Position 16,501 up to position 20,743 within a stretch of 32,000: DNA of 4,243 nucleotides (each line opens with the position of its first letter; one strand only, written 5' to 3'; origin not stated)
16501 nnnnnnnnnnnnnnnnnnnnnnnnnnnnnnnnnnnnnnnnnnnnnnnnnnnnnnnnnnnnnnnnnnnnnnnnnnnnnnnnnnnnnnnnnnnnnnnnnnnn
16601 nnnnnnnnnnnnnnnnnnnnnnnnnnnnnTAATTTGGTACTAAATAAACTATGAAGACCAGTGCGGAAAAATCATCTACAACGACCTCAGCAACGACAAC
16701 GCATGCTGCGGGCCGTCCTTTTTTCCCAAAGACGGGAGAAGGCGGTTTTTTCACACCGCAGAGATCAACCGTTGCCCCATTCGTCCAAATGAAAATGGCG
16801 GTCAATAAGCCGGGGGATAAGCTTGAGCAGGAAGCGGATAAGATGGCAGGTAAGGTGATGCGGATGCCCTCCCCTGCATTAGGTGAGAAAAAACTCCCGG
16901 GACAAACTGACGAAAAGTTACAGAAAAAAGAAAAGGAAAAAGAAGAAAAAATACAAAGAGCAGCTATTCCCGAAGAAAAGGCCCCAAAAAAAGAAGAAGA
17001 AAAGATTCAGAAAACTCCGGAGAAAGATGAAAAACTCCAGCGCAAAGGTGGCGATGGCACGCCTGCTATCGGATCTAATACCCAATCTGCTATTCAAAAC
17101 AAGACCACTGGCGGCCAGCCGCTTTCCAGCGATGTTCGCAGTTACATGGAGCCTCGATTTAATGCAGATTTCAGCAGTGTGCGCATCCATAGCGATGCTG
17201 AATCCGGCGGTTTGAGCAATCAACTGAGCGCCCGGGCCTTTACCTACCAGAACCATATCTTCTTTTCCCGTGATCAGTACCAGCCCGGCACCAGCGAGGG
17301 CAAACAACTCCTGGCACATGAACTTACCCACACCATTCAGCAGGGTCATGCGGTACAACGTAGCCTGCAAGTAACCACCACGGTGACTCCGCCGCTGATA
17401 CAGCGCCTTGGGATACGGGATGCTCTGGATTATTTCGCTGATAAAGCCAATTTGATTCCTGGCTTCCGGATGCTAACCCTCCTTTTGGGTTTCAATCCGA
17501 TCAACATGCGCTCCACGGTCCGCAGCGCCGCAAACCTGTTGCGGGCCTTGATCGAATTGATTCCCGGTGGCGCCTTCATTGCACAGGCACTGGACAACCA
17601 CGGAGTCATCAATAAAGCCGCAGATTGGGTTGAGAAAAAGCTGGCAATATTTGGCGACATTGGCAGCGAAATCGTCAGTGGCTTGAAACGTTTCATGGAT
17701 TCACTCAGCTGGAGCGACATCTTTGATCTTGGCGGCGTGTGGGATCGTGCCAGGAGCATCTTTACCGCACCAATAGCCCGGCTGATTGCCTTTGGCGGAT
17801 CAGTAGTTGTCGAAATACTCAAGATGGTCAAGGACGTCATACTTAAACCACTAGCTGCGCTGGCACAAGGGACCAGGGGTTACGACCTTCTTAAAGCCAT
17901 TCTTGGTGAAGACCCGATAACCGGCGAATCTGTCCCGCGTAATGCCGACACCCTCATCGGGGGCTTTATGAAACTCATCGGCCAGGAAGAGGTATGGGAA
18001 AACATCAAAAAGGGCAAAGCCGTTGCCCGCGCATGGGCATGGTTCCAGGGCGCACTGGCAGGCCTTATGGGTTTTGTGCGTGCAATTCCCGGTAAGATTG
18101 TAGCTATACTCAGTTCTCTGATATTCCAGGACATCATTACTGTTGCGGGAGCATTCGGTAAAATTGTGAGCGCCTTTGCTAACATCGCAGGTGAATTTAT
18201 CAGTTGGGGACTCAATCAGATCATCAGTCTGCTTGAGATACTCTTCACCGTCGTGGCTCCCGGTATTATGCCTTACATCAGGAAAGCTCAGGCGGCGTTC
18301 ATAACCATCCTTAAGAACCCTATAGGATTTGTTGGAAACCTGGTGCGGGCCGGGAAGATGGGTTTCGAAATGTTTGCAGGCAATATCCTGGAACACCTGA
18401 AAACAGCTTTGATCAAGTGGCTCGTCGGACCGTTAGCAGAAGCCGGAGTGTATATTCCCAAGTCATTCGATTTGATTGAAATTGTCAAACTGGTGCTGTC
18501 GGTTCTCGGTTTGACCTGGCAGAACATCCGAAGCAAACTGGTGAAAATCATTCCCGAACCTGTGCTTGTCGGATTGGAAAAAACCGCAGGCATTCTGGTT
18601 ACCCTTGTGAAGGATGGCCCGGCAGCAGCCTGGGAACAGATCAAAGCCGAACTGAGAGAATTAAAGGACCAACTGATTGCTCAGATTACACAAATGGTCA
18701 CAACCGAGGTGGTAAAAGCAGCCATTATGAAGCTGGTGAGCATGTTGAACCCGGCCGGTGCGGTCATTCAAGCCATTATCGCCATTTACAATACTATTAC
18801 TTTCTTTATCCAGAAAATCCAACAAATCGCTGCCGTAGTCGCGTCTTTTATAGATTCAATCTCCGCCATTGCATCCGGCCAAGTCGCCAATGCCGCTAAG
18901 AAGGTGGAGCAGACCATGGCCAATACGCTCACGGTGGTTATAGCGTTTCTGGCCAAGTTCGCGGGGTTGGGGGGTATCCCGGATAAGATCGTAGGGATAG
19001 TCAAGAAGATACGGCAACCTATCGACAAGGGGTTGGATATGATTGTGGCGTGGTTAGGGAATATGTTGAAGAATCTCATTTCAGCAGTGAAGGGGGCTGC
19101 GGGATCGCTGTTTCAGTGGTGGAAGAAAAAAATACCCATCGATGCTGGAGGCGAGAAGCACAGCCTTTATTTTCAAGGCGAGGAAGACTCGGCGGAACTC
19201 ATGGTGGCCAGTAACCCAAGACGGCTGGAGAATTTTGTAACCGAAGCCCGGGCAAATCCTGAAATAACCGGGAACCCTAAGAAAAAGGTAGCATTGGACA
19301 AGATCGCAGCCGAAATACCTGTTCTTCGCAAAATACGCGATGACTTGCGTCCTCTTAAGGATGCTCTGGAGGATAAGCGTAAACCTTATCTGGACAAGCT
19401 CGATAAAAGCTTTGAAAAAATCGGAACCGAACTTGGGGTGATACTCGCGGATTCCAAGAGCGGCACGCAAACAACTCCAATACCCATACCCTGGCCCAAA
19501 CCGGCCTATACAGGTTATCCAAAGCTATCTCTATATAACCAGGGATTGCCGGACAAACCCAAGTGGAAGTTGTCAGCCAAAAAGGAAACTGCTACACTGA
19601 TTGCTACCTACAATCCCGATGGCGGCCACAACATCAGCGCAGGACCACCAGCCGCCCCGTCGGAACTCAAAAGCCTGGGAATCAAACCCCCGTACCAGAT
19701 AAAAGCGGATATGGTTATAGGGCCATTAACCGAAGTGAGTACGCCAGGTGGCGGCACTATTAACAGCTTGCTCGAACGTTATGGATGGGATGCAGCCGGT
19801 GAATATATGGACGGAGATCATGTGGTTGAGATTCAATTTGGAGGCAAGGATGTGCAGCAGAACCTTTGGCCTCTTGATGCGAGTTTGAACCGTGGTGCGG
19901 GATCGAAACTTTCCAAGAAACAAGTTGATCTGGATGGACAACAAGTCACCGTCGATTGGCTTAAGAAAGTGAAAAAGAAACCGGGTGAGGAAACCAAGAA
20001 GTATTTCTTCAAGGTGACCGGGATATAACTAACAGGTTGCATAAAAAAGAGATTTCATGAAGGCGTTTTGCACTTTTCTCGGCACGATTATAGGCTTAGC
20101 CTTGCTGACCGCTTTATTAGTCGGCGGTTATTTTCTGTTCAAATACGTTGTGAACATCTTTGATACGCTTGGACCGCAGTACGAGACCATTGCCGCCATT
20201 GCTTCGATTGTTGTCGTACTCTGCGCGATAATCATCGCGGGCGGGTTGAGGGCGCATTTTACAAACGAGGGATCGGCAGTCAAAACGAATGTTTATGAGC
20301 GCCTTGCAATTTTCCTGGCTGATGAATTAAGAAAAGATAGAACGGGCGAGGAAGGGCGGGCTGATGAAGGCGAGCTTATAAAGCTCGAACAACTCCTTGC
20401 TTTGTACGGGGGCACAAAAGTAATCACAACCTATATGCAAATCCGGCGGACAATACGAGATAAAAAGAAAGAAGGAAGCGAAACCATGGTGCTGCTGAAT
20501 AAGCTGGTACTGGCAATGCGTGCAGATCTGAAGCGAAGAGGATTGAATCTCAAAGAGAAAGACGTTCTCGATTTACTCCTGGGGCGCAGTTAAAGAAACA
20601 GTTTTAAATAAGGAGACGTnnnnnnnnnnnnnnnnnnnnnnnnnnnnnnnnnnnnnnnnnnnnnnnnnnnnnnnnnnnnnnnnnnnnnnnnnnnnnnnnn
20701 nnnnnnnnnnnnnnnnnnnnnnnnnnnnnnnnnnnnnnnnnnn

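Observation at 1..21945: Extracellular contractile injection system (eCIS, Afp/PVC-type) core in two transcription units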

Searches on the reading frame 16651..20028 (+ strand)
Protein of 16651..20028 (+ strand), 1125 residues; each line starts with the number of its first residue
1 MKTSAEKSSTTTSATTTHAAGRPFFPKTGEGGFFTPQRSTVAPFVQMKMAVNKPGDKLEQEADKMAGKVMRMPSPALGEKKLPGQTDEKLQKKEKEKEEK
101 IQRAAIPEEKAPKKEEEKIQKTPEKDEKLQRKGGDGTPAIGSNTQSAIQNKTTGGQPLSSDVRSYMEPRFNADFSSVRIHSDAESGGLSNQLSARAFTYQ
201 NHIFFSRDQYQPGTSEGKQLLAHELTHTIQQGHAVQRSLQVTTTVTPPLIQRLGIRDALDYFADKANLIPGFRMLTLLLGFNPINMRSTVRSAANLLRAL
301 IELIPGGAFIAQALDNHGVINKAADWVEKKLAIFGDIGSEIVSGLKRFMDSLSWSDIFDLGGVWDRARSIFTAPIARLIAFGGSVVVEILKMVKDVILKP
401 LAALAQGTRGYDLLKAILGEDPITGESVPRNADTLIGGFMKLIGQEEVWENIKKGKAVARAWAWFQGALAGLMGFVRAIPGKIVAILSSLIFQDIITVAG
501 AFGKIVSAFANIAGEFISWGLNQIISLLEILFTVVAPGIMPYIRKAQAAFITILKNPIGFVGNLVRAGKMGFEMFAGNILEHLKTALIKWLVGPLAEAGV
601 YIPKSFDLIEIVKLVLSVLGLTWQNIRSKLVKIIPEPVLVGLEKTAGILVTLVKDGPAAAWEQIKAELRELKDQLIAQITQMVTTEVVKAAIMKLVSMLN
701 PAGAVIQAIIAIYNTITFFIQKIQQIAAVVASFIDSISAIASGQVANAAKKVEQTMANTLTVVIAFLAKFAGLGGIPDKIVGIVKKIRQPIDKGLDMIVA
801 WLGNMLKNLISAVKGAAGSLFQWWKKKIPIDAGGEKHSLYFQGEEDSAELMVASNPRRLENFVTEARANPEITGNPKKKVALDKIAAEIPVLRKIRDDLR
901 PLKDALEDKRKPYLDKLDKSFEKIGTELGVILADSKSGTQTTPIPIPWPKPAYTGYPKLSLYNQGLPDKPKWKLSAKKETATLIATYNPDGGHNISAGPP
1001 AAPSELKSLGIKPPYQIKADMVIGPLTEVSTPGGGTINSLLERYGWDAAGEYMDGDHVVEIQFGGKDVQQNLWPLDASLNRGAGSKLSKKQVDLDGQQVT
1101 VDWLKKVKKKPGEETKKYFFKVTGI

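Call 5: search_protein_families(library=pfam, proteins=[window:16651-20028:+], max_evalue=0.01)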
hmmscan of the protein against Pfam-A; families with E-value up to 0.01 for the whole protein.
window:16651-20028:+ (1125 aa): 2 families
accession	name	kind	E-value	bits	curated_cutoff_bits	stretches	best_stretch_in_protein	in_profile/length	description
PF13699.11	eCIS_core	-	1.2e-29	102.7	22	1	157-233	1-77/79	eCIS core domain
PF14449.11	PT-TG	-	0.0019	18.6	23.5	1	410-458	18-62/68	Pre-toxin TG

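Call 28: search_solved_structures(query=window:16651-20028:+, max_evalue=0.1)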
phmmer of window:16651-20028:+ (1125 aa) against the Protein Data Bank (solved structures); distinct sequences matched with E-value up to 0.1: 0.

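Call 31: search_protein_families(library=ncbifam, proteins=[window:16651-20028:+], max_evalue=0.01)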
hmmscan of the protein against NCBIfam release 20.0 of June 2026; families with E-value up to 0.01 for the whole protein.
window:16651-20028:+ (1125 aa): 0 families

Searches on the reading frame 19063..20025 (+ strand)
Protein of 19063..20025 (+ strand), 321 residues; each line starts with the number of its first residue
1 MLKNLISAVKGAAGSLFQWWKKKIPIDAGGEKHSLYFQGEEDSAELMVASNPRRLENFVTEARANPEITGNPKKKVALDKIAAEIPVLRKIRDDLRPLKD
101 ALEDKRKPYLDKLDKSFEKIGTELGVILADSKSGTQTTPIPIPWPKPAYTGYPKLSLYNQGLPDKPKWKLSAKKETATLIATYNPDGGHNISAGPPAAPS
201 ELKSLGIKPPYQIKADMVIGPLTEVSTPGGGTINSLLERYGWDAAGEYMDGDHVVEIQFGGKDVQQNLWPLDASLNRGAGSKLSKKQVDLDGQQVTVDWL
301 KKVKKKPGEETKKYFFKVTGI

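Call 41: search_protein_families(library=pfam, proteins=[window:19063-20025:+], max_evalue=10)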
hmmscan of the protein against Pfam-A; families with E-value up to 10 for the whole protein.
seq(321 aa): 1 family
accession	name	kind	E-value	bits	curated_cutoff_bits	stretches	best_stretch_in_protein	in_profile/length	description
PF13930.12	Endonuclea_NS_2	-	0.013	16.1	27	1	246-286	53-93/132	DNA/RNA non-specific endonuclease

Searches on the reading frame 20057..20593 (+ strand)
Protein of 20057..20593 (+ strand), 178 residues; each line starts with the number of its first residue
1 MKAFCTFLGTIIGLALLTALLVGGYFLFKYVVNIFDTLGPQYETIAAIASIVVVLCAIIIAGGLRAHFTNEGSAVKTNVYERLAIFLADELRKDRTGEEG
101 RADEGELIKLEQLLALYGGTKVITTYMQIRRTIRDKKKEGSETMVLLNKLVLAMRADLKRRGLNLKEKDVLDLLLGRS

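Call 5: search_protein_families(library=pfam, proteins=[window:20057-20593:+], max_evalue=0.01)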
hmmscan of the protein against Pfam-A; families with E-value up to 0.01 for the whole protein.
window:20057-20593:+ (178 aa): 0 families

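Call 31: search_protein_families(library=ncbifam, proteins=[window:20057-20593:+], max_evalue=0.01)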
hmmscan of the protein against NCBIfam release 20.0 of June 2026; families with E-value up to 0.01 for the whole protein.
window:20057-20593:+ (178 aa): 0 families

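Call 36: search_solved_structures(query=window:20057-20593:+, max_evalue=10)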
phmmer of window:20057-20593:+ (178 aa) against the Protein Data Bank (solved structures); distinct sequences matched with E-value up to 10: 2.
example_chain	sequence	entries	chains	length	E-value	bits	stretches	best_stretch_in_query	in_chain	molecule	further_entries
3svk_A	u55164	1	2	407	0.43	13.7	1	129-176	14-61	Acetyl-CoA acetyltransferase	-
8u1k_A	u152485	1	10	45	0.71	13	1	41-77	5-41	PilA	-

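Call 41: search_protein_families(library=pfam, proteins=[window:20057-20593:+], max_evalue=10)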
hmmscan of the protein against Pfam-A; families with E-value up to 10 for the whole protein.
window:20057-20593:+ (178 aa): 1 family
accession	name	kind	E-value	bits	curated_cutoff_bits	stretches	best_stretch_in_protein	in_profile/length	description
PF20990.2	DUF2207_C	-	0.5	10.5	33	1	8-77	144-201/247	Predicted membrane protein (DUF2207) C-terminal domain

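Call 64: search_protein_representatives(protein=window:20057-20593:+)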
Query: 178 residues. Proteins with E-value up to 0.001 (for the whole library): 207; up to 1e-10: 56; up to 1e-30: 9. The best 150 are listed.
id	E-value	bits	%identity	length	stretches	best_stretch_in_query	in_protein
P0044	4.3e-47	176.3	74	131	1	1-121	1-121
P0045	4.4e-45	169.8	55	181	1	1-177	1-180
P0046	6.3e-45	169.3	55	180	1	1-177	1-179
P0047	4.1e-40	153.6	52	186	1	1-178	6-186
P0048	5.3e-40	153.3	47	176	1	1-177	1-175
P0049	2.0e-36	141.6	46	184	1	1-178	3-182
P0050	2.6e-36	141.2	45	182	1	1-177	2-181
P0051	1.2e-33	132.6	42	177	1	2-177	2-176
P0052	6.7e-31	123.7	40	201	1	1-177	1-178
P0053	1.2e-29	119.6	44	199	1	7-177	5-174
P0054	2.1e-29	118.8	47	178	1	4-177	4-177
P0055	1.9e-28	115.7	60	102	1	1-96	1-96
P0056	8.9e-28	113.5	43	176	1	1-177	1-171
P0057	1.2e-26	109.9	41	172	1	1-174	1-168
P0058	3.2e-26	108.5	44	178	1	1-178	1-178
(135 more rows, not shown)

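Call 68: find_related_loci(query=A4, collection=metagenome_contigs, flank=7000)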
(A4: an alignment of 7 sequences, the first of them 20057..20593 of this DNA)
Query A4 (178 aa) in metagenome_contigs; peptide patterns used: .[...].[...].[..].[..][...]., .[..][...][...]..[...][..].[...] (x = any residue, [..] = any of these).
143 stretches matched a pattern; 12 encode a relative of the query (tblastn E <= 1e-3); 12 distinct loci.
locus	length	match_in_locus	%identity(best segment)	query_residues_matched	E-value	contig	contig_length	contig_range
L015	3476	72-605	82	1-178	3e-86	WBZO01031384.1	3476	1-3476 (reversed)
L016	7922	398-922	47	6-177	5e-46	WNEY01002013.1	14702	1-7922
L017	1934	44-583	53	1-177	5e-46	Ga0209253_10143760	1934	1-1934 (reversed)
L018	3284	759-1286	53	1-177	2e-43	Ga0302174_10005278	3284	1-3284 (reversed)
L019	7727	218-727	51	1-167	3e-41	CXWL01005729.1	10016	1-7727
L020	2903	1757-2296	45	1-178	9e-37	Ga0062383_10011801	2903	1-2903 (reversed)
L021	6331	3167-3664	44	1-174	2e-33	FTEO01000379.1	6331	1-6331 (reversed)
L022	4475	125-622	41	1-174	2e-30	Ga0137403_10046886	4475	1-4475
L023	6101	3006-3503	41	1-167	5e-30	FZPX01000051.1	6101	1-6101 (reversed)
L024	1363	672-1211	45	1-177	2e-29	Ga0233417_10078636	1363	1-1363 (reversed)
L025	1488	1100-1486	48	1-130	7e-26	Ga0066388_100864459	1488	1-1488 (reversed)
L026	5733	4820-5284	36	25-177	3e-19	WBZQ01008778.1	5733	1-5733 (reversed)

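Call 72: find_homologous_proteins(query=A3, max_evalue=0.001)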
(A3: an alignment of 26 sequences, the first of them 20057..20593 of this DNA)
Query A3 (26 sequences) (178 aa, profile of the alignment): 33 proteins with E <= 0.001 among 8000 candidates.
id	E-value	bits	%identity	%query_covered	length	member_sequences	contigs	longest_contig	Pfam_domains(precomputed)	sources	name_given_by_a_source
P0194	4.3e-65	237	51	99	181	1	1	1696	-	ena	-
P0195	4.5e-65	237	57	100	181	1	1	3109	-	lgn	-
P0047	1.4e-64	235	49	100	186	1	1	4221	-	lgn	-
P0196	5.0e-64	233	51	100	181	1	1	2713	-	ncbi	-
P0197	3.8e-63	231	48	99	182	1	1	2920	-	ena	-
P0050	5.0e-63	230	45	100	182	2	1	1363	-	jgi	-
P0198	9.4e-62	226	48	99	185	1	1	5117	-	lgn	-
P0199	1.4e-60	222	52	90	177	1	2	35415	-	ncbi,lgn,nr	ncbi:MAG: hypothetical protein PHO08_14730 [Methylococcales bacterium]|nr:hypothetical protein [Meth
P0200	3.9e-60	221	65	100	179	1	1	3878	-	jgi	jgi:hypothetical protein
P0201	8.2e-60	220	51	94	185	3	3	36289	-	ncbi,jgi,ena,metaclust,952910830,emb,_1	jgi:hypothetical protein|metaclust:\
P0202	1.0e-59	219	51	99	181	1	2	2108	-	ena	-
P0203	6.1e-59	217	48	100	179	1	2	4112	-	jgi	jgi:hypothetical protein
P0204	4.4e-58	214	82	100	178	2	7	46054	-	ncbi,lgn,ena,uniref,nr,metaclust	ncbi:hypothetical protein BIY37_12550 [Candidatus Brocadia sapporoensis]|uniref:Uncharacterized prot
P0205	2.3e-57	212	83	100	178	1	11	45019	-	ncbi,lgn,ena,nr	ncbi:MAG: hypothetical protein HUU08_10215 [Candidatus Brocadia sp.]|nr:hypothetical protein [Candid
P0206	5.3e-56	207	49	94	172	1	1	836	-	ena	-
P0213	1.7e-51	193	63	100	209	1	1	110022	-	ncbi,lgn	ncbi:MAG TPA: hypothetical protein VI298_02745 [Geobacteraceae bacterium]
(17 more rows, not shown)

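Call 77: search_protein_families(library=phrogs, proteins=[window:20057-20593:+], max_evalue=0.001)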
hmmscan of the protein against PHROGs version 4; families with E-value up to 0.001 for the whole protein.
window:20057-20593:+ (178 aa): 0 families

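Call 91: find_encoding_contigs(protein=P0199, flank=10000, max_places=1)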
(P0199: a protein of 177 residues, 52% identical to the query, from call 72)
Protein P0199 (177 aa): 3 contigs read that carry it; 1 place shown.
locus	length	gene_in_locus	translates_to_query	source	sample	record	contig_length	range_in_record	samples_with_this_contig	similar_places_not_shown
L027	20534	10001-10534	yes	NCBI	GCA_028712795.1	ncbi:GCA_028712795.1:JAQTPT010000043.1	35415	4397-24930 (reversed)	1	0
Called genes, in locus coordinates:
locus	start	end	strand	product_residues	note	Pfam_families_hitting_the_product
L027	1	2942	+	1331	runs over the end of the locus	-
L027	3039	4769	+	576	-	-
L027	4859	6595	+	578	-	PF19268:CIS_TMP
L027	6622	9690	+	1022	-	PF13699:eCIS_core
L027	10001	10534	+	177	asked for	-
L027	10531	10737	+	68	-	-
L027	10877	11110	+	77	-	PF02604:PhdYeFM_antitox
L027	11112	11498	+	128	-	PF01850:PIN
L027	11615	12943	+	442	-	PF00004:AAA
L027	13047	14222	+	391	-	PF01546:Peptidase_M20, PF07687:M20_dimer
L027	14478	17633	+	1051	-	PF00270:DEAD (faint), PF13091:PLDc_2, PF00176:SNF2-rel_dom (faint), PF04851:ResIII (weak), PF00271:Helicase_C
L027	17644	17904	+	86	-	PF07927:HicA_toxin (weak)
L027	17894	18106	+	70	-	PF21748:UPF0150, PF15919:HicB_lk_antitox (weak)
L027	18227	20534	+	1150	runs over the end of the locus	PF02384:N6_Mtase (faint), PF20473:MmeI_Mtase (faint), PF07669:Eco57I (weak), PF18135:Type_ISP_C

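Call 92: find_encoding_contigs(protein=P0213, flank=10000, max_places=1)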
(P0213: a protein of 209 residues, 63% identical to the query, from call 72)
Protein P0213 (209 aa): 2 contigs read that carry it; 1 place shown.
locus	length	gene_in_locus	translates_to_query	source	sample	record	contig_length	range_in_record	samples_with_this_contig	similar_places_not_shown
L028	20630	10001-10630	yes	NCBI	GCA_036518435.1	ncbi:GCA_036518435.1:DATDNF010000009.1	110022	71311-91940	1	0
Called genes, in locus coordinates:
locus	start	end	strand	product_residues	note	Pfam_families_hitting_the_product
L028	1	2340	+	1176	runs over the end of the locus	-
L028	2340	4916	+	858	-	-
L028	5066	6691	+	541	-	PF19268:CIS_TMP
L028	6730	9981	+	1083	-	PF13699:eCIS_core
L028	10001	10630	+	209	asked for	-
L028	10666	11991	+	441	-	PF00004:AAA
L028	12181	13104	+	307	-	PF01471:PG_binding_1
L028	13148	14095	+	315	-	PF11860:Muramidase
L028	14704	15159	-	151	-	PF01668:SmpB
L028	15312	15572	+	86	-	PF06794:UPF0270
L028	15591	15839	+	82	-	PF09905:VF530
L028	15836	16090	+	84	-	-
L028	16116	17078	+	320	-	PF00929:RNase_T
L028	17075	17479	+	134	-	PF01814:Hemerythrin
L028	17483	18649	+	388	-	PF07690:MFS_1, PF12832:MFS_1_like (weak)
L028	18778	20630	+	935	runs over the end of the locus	PF04313:HSDR_N (faint), PF04851:ResIII, PF00270:DEAD, PF18766:SWI2_SNF2, PF00271:Helicase_C (weak), PF08463:EcoEI_R_C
